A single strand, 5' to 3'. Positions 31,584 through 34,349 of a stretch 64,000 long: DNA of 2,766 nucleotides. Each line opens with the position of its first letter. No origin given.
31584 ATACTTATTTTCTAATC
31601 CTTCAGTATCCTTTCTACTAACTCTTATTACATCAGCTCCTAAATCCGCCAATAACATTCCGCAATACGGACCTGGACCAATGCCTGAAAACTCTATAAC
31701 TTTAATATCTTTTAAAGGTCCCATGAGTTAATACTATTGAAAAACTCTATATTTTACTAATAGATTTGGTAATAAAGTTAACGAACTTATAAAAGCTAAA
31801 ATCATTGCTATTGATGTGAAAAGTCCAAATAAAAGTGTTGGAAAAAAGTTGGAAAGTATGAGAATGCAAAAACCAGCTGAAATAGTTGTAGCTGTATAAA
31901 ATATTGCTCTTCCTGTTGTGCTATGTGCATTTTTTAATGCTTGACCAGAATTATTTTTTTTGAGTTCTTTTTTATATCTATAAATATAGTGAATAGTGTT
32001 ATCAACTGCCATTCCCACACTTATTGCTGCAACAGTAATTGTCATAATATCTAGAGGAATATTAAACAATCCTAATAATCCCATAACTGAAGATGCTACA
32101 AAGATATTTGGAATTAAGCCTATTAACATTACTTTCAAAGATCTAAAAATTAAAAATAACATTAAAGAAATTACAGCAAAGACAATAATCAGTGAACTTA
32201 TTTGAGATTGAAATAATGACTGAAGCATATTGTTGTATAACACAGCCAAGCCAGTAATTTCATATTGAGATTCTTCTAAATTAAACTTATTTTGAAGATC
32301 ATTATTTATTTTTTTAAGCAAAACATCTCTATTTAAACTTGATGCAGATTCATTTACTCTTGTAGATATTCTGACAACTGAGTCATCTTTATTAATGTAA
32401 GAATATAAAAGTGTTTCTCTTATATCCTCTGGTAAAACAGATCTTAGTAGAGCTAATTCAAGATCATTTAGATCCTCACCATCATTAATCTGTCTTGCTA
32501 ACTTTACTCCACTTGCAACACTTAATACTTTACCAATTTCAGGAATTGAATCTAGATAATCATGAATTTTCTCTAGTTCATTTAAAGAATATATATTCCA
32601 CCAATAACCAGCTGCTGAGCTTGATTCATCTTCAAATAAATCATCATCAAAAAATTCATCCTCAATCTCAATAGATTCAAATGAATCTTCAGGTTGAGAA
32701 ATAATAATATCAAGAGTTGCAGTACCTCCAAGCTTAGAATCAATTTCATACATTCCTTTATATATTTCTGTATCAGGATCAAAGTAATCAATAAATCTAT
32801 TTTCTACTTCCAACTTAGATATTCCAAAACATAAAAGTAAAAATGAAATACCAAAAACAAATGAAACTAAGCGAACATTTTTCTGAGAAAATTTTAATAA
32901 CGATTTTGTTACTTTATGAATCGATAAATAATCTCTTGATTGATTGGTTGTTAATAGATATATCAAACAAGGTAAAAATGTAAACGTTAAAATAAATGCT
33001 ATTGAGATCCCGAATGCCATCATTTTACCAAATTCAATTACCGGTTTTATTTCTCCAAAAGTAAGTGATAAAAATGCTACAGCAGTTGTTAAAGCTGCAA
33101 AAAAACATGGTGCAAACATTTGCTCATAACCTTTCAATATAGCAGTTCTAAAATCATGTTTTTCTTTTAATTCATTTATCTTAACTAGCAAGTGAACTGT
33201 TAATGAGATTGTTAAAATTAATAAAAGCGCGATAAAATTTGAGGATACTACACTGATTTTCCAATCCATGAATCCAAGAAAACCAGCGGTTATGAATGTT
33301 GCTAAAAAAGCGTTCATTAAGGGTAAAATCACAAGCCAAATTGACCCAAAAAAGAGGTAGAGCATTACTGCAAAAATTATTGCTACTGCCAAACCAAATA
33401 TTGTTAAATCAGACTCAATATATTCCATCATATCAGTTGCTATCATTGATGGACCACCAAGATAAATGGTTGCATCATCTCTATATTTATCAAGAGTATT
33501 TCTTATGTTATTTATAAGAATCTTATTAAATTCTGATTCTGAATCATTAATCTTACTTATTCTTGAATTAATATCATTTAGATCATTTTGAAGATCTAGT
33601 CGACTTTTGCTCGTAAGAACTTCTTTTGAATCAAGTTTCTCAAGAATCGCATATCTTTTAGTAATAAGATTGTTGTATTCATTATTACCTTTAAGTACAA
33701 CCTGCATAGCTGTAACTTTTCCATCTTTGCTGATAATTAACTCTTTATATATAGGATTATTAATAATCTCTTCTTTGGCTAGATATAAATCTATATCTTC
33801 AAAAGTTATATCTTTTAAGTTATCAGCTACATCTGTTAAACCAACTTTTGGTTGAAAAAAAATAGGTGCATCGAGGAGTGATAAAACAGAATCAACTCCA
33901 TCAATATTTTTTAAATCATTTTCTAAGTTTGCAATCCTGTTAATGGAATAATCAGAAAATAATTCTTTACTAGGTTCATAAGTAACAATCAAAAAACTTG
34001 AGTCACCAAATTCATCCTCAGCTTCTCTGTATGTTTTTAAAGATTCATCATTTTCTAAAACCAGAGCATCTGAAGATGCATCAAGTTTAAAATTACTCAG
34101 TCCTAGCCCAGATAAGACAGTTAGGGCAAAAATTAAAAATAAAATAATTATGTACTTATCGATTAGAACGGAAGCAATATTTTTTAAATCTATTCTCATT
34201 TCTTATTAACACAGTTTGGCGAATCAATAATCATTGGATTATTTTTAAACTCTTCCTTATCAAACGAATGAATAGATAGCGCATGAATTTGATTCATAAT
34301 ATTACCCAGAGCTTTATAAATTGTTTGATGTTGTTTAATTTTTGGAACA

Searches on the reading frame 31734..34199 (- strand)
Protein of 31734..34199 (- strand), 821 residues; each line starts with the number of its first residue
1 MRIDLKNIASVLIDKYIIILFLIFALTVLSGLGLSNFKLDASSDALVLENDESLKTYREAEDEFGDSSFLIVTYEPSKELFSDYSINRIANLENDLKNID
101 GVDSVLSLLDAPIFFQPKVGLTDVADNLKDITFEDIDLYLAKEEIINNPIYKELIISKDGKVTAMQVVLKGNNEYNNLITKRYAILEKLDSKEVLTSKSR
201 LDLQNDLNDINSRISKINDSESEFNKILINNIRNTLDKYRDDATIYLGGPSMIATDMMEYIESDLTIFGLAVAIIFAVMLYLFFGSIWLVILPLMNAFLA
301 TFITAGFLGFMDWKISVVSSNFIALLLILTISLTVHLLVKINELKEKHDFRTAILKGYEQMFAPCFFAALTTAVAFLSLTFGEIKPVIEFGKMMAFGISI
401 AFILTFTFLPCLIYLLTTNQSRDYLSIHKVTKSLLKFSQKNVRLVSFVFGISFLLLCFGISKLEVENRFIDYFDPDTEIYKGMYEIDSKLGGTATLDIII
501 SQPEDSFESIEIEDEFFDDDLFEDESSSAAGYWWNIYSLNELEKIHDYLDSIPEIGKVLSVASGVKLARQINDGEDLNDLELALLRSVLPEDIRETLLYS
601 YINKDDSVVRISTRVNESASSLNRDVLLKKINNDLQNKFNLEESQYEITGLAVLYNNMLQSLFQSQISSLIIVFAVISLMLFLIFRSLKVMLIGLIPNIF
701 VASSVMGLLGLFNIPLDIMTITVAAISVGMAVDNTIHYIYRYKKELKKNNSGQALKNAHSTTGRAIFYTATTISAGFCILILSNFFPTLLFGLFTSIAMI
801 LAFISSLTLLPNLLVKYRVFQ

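Call 81: search_protein_families(library=pfam, proteins=[window:31734-34199:-], max_evalue=0.00001)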
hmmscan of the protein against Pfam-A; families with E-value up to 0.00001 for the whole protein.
window:31734-34199:- (821 aa): 1 family
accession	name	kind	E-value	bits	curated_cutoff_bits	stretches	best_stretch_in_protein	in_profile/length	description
PF03176.21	MMPL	-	6.7e-42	144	20.5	2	229-418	107-304/333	MMPL family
